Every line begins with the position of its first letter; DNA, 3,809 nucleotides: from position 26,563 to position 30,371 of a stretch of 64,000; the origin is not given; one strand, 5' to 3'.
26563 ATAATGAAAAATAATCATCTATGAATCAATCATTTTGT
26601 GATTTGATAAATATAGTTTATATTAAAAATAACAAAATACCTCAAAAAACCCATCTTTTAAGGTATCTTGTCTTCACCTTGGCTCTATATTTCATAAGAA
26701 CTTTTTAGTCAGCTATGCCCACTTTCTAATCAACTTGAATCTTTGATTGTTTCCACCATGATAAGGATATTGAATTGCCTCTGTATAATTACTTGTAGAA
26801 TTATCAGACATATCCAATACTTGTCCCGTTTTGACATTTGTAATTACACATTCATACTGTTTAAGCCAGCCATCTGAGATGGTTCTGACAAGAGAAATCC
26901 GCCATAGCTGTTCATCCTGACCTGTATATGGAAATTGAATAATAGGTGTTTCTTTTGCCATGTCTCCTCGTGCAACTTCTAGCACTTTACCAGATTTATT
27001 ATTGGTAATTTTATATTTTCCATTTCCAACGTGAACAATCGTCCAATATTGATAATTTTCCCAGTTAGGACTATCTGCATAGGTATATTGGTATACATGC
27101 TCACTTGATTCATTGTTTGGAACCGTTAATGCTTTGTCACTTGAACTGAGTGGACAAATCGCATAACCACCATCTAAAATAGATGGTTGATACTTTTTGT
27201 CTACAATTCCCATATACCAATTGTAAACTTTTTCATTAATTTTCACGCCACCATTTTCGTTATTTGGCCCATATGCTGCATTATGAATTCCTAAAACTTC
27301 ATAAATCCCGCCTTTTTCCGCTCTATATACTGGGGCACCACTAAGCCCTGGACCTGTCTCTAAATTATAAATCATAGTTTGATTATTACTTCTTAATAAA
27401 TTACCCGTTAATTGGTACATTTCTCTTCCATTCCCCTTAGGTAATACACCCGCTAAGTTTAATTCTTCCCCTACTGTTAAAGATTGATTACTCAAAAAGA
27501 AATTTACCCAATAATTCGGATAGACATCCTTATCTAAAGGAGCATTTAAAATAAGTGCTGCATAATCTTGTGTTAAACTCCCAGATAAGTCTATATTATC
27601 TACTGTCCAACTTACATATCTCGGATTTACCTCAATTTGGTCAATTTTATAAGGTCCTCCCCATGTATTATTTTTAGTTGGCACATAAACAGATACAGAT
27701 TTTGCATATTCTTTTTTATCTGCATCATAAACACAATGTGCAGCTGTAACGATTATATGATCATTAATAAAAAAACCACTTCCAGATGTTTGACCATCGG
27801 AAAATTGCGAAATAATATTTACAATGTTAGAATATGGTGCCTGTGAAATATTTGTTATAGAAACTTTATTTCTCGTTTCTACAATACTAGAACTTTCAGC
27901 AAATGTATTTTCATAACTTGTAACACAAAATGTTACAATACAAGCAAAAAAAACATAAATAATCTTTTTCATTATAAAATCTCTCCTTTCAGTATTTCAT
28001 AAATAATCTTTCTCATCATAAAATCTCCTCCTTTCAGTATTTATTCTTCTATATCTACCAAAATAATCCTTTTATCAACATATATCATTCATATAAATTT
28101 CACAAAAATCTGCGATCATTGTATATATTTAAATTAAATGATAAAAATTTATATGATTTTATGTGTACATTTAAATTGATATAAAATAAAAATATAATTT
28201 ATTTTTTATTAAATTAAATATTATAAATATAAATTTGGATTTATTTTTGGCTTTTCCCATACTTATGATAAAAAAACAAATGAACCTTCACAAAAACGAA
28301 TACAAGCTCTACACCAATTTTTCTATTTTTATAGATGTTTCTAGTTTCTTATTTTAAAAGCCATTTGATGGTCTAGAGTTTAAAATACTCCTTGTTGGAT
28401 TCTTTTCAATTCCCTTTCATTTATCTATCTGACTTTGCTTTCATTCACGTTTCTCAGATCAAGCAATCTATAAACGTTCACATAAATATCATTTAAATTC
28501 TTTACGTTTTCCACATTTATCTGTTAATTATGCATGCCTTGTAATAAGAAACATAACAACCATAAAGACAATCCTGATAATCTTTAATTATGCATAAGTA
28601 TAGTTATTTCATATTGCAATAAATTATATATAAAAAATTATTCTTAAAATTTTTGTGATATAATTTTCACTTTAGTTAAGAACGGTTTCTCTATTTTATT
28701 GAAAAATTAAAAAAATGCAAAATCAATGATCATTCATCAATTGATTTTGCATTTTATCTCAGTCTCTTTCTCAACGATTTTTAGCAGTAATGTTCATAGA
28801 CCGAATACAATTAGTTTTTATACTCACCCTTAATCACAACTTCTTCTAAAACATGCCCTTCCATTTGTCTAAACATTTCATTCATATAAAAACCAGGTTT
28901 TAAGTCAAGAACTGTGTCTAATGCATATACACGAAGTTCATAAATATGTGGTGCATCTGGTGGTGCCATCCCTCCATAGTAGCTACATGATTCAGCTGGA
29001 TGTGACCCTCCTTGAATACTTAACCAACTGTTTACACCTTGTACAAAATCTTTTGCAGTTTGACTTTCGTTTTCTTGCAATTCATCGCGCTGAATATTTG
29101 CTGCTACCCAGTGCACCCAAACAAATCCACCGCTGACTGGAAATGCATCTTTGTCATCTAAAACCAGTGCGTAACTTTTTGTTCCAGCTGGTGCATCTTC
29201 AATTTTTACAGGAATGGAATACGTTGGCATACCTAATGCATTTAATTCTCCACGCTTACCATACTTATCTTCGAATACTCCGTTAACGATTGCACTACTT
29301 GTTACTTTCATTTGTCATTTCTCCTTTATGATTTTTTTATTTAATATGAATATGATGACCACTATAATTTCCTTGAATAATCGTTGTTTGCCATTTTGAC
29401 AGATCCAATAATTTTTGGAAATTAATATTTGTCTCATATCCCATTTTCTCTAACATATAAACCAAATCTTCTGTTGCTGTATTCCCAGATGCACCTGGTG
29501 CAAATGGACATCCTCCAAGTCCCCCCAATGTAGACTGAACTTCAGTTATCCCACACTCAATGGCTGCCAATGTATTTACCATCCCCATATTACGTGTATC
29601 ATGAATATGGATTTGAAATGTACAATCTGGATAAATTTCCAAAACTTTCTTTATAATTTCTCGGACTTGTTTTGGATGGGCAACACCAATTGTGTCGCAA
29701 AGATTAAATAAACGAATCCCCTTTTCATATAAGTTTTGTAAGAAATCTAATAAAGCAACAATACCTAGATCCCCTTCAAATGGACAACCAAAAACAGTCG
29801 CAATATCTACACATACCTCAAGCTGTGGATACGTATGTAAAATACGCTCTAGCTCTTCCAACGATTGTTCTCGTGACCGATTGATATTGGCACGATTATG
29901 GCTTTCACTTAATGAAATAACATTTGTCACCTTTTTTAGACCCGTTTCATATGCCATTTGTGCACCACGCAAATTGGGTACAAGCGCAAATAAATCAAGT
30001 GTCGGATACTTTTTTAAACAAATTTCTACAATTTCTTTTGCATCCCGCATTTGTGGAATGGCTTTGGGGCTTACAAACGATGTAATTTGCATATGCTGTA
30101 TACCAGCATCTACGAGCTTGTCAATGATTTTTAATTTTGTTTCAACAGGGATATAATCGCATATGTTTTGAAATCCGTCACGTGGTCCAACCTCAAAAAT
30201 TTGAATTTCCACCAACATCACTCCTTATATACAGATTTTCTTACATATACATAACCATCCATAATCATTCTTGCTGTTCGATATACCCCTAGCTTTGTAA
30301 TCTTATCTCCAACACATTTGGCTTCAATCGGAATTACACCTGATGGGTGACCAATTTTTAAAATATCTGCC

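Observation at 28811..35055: Orphan operon predicted to encode a non-canonical, late-CoA-activation itaconate/citraconate catabolic pathway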

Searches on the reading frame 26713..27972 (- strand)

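Call 3: search_protein_families(library=pfam, proteins=[window:26713-27972:-])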
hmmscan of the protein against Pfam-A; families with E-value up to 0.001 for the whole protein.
window:26713-27972:- (419 aa): 4 families
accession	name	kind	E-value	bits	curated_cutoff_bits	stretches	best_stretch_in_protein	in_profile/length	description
PF14200.12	RicinB_lectin_2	-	2.9e-26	92.4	25.6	3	267-346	12-88/89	Ricin-type beta-trefoil lectin domain-like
PF00089.32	Trypsin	-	1.7e-09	38.2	20.6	1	56-247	23-213/220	Trypsin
PF00652.28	Ricin_B_lectin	-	7.3e-09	36.3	29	1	278-357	53-126/126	Ricin-type beta-trefoil lectin domain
PF13365.12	Trypsin_2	-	2.9e-07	31.7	27.6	1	64-220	1-138/144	Trypsin-like peptidase domain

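Call 4: search_protein_families(library=ncbifam, proteins=[window:26713-27972:-])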
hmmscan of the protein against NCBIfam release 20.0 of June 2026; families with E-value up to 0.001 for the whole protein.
window:26713-27972:- (419 aa): 0 families

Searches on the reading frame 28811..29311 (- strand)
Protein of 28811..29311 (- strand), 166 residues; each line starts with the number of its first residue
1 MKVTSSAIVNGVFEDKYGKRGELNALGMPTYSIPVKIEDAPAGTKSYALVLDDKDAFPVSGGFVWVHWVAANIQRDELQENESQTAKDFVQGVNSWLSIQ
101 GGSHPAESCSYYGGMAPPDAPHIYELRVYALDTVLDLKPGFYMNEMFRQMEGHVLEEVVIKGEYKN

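Call 3: search_protein_families(library=pfam, proteins=[window:28811-29311:-])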
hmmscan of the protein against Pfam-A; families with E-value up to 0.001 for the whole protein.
window:28811-29311:- (166 aa): 1 family
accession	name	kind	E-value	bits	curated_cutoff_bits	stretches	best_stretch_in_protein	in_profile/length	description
PF01161.25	PBP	-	1.1e-29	103.9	24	1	27-164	9-135/135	Phosphatidylethanolamine-binding protein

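Call 4: search_protein_families(library=ncbifam, proteins=[window:28811-29311:-])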
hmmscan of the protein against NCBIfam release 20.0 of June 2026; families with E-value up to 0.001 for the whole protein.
window:28811-29311:- (166 aa): 3 families
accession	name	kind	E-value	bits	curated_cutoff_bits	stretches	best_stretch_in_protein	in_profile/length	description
TIGR00481.1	TIGR00481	subfamily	6.7e-34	116.7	57.75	1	23-161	7-139/142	YbhB/YbcL family Raf kinase inhibitor-like protein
NF007609.0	PRK10257.1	equivalog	7.2e-10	38.7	226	1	1-133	1-125/158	kinase inhibitor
NF007330.0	PRK09818.1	equivalog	2.5e-08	34.1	277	1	38-133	58-148/183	kinase inhibitor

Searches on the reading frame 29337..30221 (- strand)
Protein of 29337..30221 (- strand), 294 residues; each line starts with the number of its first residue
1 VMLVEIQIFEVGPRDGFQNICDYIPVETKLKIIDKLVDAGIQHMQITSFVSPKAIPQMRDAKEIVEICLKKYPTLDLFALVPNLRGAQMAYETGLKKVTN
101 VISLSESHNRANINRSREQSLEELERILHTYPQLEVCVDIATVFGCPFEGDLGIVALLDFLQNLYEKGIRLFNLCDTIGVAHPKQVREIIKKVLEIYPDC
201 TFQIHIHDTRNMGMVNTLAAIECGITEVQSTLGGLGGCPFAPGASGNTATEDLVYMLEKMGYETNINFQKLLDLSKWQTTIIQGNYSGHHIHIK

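Call 3: search_protein_families(library=pfam, proteins=[window:29337-30221:-])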
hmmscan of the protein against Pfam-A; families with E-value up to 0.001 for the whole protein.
window:29337-30221:- (294 aa): 1 family
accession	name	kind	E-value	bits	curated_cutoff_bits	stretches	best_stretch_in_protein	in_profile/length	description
PF00682.25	HMGL-like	-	9.2e-46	156.8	29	1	6-276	2-258/260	HMGL-like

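Call 4: search_protein_families(library=ncbifam, proteins=[window:29337-30221:-])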
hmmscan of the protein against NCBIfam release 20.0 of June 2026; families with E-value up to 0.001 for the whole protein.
window:29337-30221:- (294 aa): 25 families
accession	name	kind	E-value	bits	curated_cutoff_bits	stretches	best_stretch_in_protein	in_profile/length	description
NF004283.0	PRK05692.1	subfamily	6.3e-85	284.9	246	1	5-289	6-291/300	hydroxymethylglutaryl-CoA lyase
TIGR02090.1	LEU1_arch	subfamily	3.3e-24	85.7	484.75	1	6-277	1-257/363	isopropylmalate/citramalate/homocitrate synthases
NF002085.0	PRK00915.1-2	subfamily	4.6e-24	85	517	1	5-276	13-269/504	2-isopropylmalate synthase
TIGR02146.1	LysS_fung_arch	equivalog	8.3e-21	74.6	413.55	1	14-237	7-221/344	homocitrate synthase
TIGR02660.1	nifV_homocitr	equivalog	2.4e-20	73.1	462.9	1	13-276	9-257/365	homocitrate synthase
NF041069.1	IPMS_Sufob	equivalog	3.4e-18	66.1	600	1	6-279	1-261/371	isopropylmalate synthase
TIGR00973.1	leuA_bact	equivalog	6.6e-16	57.9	598.7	1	6-281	2-273/494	2-isopropylmalate synthase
NF002086.0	PRK00915.1-3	equivalog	1.4e-15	56.8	532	1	5-281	6-278/516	2-isopropylmalate synthase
NF002087.0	PRK00915.1-4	equivalog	1.7e-15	56.5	729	1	93-281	93-278/516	2-isopropylmalate synthase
NF006049.0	PRK08195.1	subfamily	3.6e-15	55.8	229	1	165-276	158-264/344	4-hyroxy-2-oxovalerate/4-hydroxy-2-oxopentanoic acid aldolase,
TIGR03217.1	4OH_2_O_val_ald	equivalog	1.3e-14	54.2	286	1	166-275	154-258/334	4-hydroxy-2-oxovalerate aldolase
NF002084.0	PRK00915.1-1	equivalog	1.3e-14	53.7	748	1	5-280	4-275/523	2-isopropylmalate synthase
NF042433.1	CitmalDyn_Leptosp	equivalog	1.2e-13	50.5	950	1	5-276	7-273/514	(R)-citramalate synthase CimA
TIGR00977.1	citramal_synth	equivalog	1.2e-13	50.3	450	1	159-282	158-278/526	citramalate synthase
NF002088.0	PRK00915.1-5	equivalog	5.2e-13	48.3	697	1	5-257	3-247/514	2-isopropylmalate synthase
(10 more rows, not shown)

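Call 10: search_solved_structures(query=window:29337-30221:-, max_evalue=0.001, show_alignments=2)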
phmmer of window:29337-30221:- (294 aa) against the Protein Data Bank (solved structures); distinct sequences matched with E-value up to 0.001: 24.
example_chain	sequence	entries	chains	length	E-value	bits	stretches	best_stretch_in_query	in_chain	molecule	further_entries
1ydo_A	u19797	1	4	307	2e-67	230.5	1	6-278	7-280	HMG-CoA Lyase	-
2cw6_A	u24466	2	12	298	4.5e-62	212.9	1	6-276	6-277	Hydroxymethylglutaryl-CoA lyase, mitochondrial | Hydroxymethylglutaryl-CoA lyase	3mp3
3mp4_A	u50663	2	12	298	3.1e-61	210.2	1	6-276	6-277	Hydroxymethylglutaryl-CoA lyase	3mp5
6nds_A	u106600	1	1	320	4.3e-60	206.4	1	8-278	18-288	3-hydroxy-3-methylglutaryl-CoA lyase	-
2ftp_A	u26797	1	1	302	5.7e-50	173.2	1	5-277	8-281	hydroxymethylglutaryl-CoA lyase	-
1ydn_A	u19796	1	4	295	6.6e-47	163.2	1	5-288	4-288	HYDROXYMETHYLGLUTARYL-COA LYASE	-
6ktq_A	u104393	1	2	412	2.9e-14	56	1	12-237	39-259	Homocitrate synthase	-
3ivs_A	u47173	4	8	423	7.8e-13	51.3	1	7-237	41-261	Homocitrate synthase, mitochondrial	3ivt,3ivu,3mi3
3a9i_A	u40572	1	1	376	4.2e-12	48.9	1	15-237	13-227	Homocitrate synthase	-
2ztj_A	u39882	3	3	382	4.3e-12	48.9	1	15-237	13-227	Homocitrate synthase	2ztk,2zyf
3ewb_X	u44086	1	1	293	1.2e-11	47.4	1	1-274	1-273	2-isopropylmalate synthase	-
3eeg_A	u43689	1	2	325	8.2e-11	44.7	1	8-283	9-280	2-isopropylmalate synthase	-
3ble_A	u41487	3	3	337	3e-10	42.8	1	160-276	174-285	Citramalate synthase from Leptospira interrogans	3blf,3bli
2nx9_A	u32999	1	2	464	1.3e-08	37.5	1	157-276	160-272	Oxaloacetate decarboxylase 2, subunit alpha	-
3rmj_A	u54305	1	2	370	2.5e-08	36.6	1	6-281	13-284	2-isopropylmalate synthase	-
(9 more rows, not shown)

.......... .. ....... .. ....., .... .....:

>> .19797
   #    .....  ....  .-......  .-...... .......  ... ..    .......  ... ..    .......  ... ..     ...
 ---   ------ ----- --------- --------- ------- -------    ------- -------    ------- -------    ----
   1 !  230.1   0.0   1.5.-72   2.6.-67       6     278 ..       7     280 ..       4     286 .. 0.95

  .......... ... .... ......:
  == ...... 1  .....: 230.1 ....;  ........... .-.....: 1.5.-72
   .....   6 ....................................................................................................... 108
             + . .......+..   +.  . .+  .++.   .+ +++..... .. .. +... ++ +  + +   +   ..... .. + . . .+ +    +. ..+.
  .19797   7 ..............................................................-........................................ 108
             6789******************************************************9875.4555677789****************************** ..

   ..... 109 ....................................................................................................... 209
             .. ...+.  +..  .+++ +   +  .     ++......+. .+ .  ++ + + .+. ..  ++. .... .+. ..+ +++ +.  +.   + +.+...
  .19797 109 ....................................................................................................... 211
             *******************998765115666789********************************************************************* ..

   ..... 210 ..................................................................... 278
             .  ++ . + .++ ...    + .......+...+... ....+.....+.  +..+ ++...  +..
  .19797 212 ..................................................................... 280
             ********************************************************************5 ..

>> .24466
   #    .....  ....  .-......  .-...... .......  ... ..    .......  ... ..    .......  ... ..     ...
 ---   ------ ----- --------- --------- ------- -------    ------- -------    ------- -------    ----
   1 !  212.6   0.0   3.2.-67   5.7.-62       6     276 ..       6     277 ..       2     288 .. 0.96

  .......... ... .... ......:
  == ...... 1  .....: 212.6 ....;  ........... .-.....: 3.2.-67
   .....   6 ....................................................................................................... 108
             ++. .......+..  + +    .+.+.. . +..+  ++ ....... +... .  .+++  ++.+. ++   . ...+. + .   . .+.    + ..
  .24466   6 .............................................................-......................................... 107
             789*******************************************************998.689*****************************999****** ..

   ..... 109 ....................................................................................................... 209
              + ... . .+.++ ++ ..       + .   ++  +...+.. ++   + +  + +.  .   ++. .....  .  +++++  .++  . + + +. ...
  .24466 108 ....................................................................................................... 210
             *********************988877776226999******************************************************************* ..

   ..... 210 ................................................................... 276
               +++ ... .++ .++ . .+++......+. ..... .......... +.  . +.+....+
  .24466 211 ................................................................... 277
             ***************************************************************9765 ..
